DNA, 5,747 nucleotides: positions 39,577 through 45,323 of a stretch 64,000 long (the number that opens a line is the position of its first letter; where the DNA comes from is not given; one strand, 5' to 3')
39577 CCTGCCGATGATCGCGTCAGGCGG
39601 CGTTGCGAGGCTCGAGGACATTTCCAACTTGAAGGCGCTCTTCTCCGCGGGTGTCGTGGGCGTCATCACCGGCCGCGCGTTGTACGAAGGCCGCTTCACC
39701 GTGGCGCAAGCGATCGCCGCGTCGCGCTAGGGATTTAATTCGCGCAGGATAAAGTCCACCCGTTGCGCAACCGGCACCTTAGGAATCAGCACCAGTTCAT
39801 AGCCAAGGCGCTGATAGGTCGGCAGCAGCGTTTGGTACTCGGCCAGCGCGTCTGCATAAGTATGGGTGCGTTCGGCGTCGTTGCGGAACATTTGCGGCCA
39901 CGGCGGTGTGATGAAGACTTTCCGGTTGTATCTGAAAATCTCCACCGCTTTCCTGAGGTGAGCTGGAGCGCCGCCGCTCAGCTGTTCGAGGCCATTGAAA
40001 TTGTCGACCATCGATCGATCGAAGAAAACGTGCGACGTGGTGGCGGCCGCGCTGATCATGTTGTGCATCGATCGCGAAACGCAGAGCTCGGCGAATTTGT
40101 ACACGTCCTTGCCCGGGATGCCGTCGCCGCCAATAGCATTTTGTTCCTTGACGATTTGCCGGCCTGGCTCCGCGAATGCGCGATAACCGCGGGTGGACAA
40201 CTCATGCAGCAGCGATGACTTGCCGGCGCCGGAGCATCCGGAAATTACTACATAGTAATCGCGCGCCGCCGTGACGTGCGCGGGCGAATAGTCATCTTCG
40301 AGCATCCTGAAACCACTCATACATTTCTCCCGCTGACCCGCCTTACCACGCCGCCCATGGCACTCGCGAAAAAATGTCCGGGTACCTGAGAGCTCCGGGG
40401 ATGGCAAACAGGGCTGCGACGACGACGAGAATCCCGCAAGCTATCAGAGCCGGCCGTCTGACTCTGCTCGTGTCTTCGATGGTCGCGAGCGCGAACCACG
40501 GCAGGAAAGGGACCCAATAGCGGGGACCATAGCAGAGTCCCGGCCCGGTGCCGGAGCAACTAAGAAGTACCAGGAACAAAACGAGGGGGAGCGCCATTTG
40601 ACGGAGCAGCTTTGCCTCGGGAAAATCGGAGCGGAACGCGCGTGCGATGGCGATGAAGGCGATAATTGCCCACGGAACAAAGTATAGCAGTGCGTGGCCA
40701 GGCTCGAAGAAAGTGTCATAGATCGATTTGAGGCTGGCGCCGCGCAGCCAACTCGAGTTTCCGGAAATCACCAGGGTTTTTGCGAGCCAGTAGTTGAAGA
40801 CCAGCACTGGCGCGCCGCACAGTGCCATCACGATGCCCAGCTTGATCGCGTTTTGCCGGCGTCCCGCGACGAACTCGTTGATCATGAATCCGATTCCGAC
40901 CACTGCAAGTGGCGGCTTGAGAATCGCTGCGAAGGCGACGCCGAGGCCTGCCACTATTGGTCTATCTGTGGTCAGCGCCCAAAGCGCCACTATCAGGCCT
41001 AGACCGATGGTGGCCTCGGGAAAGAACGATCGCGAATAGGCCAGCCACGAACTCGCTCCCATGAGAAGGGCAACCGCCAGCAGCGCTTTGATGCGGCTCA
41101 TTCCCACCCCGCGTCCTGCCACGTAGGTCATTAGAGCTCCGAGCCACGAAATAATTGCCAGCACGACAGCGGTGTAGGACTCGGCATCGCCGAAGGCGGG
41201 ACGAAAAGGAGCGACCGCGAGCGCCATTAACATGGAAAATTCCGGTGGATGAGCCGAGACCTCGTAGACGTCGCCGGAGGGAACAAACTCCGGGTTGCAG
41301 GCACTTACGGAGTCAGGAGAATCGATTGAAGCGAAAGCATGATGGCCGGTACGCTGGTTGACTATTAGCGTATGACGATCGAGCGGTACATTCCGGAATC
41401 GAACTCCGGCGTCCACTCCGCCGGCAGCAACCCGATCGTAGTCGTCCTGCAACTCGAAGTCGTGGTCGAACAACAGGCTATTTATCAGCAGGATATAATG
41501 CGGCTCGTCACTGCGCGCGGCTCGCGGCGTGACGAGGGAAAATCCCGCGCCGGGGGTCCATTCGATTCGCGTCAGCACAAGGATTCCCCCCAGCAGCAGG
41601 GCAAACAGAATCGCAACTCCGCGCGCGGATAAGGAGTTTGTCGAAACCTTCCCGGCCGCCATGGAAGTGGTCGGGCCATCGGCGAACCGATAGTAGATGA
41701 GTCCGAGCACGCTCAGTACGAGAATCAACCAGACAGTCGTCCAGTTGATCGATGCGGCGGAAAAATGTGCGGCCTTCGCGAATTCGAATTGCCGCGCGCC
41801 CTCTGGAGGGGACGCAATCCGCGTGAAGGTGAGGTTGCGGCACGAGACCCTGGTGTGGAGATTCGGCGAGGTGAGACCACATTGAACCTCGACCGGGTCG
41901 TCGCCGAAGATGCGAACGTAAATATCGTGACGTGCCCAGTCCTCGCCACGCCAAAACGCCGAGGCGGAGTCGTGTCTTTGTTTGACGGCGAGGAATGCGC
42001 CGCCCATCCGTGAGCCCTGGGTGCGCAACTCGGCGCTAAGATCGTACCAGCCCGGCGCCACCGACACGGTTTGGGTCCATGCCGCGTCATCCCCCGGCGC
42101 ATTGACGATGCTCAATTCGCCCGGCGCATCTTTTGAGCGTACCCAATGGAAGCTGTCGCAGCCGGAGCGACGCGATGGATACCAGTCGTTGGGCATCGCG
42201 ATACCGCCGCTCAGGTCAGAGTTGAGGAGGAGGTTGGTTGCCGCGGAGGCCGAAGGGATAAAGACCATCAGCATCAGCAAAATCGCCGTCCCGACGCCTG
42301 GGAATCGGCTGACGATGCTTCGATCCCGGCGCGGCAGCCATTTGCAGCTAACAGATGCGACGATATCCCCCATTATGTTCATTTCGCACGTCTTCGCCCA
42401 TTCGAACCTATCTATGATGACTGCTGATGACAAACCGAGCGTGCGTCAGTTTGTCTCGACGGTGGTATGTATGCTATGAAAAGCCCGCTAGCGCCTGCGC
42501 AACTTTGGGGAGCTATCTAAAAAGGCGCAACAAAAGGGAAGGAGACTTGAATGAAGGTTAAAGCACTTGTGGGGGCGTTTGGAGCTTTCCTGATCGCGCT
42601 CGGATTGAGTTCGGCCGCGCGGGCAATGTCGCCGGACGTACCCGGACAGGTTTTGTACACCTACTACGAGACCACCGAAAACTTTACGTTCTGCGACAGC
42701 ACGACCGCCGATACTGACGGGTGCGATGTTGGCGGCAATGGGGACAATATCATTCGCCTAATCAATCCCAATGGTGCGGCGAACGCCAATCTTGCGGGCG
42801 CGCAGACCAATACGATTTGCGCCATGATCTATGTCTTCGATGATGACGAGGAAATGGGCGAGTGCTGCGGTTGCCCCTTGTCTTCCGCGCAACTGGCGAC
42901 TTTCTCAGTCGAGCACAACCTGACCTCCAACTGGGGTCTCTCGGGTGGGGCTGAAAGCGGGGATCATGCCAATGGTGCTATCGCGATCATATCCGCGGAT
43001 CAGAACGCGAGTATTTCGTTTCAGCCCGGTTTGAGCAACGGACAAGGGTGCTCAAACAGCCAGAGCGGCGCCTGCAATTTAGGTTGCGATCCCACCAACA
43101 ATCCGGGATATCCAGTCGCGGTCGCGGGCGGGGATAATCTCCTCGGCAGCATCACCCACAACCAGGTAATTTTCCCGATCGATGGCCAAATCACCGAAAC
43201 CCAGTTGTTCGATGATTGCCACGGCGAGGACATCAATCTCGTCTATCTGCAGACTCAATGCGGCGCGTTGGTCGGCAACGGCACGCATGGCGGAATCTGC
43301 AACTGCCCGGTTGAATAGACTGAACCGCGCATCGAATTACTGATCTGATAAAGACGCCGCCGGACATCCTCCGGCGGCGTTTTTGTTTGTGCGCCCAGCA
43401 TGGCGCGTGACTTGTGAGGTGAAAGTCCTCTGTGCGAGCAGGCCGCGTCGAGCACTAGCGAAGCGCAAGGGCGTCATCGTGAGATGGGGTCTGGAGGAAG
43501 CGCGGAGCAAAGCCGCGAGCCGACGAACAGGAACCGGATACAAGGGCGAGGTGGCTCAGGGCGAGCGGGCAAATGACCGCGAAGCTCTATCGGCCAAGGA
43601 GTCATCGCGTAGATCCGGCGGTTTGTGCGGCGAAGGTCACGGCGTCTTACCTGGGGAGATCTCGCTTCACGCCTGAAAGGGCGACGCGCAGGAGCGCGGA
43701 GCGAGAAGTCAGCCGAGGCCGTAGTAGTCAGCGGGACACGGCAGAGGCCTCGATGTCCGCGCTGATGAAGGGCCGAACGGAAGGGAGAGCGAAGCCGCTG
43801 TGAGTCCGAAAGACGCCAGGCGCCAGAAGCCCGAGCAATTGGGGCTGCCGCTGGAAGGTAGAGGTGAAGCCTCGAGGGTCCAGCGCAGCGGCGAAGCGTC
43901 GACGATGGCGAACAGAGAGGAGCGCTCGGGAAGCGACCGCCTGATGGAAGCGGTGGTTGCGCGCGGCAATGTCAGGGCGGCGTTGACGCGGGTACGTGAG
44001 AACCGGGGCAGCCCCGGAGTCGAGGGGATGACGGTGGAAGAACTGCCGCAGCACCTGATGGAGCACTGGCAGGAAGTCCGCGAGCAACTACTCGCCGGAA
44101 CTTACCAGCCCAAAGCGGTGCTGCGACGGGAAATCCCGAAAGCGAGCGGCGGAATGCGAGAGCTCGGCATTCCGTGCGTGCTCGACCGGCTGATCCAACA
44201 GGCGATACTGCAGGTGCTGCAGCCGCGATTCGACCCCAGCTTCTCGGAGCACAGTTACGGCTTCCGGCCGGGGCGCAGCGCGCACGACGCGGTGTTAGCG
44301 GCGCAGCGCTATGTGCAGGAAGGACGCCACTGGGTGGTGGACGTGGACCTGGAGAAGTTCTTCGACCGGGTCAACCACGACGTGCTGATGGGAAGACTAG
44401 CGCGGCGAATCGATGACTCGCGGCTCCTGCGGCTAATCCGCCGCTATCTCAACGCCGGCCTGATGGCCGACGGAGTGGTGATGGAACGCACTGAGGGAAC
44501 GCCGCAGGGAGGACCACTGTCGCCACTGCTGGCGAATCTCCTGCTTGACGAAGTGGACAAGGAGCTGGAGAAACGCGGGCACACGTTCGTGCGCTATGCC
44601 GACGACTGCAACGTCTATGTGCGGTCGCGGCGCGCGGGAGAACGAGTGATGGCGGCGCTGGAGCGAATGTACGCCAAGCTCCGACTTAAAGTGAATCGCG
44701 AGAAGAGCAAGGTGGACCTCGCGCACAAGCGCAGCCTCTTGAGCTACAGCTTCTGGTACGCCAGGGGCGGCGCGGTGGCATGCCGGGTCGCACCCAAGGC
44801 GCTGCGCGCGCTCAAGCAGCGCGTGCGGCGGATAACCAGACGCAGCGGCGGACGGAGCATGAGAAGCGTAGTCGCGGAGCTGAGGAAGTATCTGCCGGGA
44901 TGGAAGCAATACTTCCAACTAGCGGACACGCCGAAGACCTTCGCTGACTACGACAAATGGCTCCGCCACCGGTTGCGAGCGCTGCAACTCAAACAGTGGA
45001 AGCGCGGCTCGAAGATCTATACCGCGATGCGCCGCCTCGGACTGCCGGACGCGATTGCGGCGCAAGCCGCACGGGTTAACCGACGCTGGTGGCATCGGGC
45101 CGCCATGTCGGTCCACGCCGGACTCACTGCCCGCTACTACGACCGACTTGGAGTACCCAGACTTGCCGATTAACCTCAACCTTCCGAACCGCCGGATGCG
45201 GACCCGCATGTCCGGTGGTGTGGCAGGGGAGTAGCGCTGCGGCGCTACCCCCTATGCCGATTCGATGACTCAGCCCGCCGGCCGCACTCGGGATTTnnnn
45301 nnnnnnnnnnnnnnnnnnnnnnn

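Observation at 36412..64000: Secreted S53-peptidase / BNR-protein cluster interleaved with three GT-C glycosyltransferase-like genes: candidate protein O-glycosylation + surface protease system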

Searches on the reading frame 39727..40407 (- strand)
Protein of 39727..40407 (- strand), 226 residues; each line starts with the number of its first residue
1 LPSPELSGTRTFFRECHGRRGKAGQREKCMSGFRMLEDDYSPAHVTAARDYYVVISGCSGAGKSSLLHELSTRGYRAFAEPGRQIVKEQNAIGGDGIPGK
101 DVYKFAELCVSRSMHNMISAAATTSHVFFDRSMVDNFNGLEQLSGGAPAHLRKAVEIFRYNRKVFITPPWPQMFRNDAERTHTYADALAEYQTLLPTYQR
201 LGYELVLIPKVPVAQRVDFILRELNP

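Call 5: search_protein_families(library=pfam, proteins=[window:39727-40407:-], max_evalue=0.01)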
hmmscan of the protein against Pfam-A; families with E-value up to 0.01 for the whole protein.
window:39727-40407:- (226 aa): 2 families
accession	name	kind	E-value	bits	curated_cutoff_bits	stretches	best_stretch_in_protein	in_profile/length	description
PF13521.12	AAA_28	-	8.6e-34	117.6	27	1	53-216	2-164/164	AAA domain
PF13238.12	AAA_18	-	0.0025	18.7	29.4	1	53-95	1-41/128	AAA domain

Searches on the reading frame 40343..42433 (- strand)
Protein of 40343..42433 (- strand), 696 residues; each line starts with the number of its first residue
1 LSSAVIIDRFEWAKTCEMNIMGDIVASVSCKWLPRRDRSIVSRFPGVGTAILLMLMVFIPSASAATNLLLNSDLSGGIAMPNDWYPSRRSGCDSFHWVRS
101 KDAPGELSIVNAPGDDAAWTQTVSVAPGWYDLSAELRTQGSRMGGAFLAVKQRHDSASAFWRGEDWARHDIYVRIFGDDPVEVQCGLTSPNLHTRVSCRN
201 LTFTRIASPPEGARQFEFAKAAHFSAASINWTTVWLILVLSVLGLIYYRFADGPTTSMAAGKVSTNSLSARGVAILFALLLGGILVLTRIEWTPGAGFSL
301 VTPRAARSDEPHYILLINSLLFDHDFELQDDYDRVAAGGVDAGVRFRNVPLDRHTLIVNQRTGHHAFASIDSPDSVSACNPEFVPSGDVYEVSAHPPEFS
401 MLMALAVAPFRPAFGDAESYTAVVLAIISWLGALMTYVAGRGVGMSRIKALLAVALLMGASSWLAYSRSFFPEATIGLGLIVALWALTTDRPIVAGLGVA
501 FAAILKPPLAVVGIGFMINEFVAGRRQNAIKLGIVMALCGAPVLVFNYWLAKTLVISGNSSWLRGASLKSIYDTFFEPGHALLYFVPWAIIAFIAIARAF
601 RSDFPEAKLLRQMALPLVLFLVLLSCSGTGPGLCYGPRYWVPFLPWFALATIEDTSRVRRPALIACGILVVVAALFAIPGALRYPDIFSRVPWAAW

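Call 5: search_protein_families(library=pfam, proteins=[window:40343-42433:-], max_evalue=0.01)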
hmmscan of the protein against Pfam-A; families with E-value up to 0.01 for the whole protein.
window:40343-42433:- (696 aa): 0 families

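Call 7: search_protein_families(library=ncbifam, proteins=[window:40343-42433:-], max_evalue=0.1)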
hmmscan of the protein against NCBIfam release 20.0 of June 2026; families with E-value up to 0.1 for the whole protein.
window:40343-42433:- (696 aa): 0 families

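Call 63: predict_structure(alignment_id=A3)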
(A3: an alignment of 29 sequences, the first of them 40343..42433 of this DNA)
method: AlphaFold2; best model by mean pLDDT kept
length: 696 residues; sequences in the alignment: 29
mean_pLDDT: 75.7   pTM: 0.69
mean pLDDT of the five models: 75.7, 75.0, 74.6, 68.9, 65.7
residues with pLDDT >= 90: 291; 70-90: 194; 50-70: 71; < 50: 140
segments of 3 or more residues with pLDDT < 50: 1-95, 98-113, 220-229, 253-264
pLDDT, mean of each block of 10 residues (from residue 1): 31 26 26 27 34 34 26 33 39 45 44 54 80 77 71 71 62 83 74 66 85 73 37 75 77 46 62 92 93 90 88 92 92 79 66 86 84 54 86 93 96 89 96 97 93 97 93 97 96 98 95 97 97 97 95 80 63 88 94 94 89 96 81 83 98 93 94 94 87 85
secondary structure, 60 per line:
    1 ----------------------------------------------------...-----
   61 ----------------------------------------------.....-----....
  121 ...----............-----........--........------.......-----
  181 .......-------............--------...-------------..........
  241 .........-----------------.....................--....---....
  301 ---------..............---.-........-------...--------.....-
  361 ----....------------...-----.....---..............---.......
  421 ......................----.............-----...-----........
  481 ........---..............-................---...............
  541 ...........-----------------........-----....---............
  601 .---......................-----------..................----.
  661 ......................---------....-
elements in order (helices of 4 or more, strands of 3 or more residues): E107-111 E117-123 E128-139 E145-152 E155-162 E169-175 E181-187 E195-206 E215-217 H231-249 H267-287 E290-293 E297-300 H310-323 H329-336 E355-359 E365-368 E389-393 H397-410 H414-442 H447-459 H473-488 H492-505 H507-522 H526-551 H569-576 H582-585 H589-601 H605-626 H638-655 H660-682 H692-695

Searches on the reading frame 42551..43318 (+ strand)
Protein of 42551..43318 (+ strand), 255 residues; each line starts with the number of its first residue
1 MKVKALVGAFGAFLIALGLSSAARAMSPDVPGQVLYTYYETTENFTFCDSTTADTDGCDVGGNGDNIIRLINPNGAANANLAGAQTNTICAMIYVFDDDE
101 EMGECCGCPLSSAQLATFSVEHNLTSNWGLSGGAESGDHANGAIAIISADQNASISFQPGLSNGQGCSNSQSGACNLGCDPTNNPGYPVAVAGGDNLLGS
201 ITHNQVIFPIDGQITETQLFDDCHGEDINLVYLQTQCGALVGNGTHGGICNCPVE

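Call 5: search_protein_families(library=pfam, proteins=[window:42551-43318:+], max_evalue=0.01)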
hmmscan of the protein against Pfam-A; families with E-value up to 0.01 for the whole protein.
window:42551-43318:+ (255 aa): 0 families

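Call 7: search_protein_families(library=ncbifam, proteins=[window:42551-43318:+], max_evalue=0.1)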
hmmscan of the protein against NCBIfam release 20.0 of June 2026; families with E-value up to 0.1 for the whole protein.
window:42551-43318:+ (255 aa): 0 families

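Call 89: search_protein_families(library=pfam, proteins=[window:42551-43318:+], max_evalue=1)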
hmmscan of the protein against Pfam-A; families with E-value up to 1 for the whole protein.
window:42551-43318:+ (255 aa): 0 families

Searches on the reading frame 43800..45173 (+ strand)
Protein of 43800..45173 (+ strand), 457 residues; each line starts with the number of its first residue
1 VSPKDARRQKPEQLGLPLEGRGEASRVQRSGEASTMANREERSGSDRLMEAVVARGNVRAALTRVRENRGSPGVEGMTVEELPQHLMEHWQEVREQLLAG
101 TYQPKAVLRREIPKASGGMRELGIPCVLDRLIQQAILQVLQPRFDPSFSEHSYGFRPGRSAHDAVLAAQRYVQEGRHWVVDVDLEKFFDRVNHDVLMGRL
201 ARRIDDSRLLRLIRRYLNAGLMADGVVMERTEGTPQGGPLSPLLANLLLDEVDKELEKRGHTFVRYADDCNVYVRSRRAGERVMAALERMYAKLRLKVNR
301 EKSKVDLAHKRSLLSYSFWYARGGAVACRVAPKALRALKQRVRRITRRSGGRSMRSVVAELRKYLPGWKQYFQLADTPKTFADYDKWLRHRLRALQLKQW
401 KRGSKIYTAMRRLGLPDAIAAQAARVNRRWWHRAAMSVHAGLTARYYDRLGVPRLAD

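Call 5: search_protein_families(library=pfam, proteins=[window:43800-45173:+], max_evalue=0.01)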
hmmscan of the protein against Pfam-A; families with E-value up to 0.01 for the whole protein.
window:43800-45173:+ (457 aa): 2 families
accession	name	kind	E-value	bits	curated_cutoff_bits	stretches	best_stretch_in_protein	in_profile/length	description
PF00078.32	RVT_1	-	5.7e-40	137.7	29.6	1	112-305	1-191/205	Reverse transcriptase (RNA-dependent DNA polymerase)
PF08388.16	GIIM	-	1.2e-17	64.1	23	1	336-412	2-78/80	Group II intron, maturase-specific domain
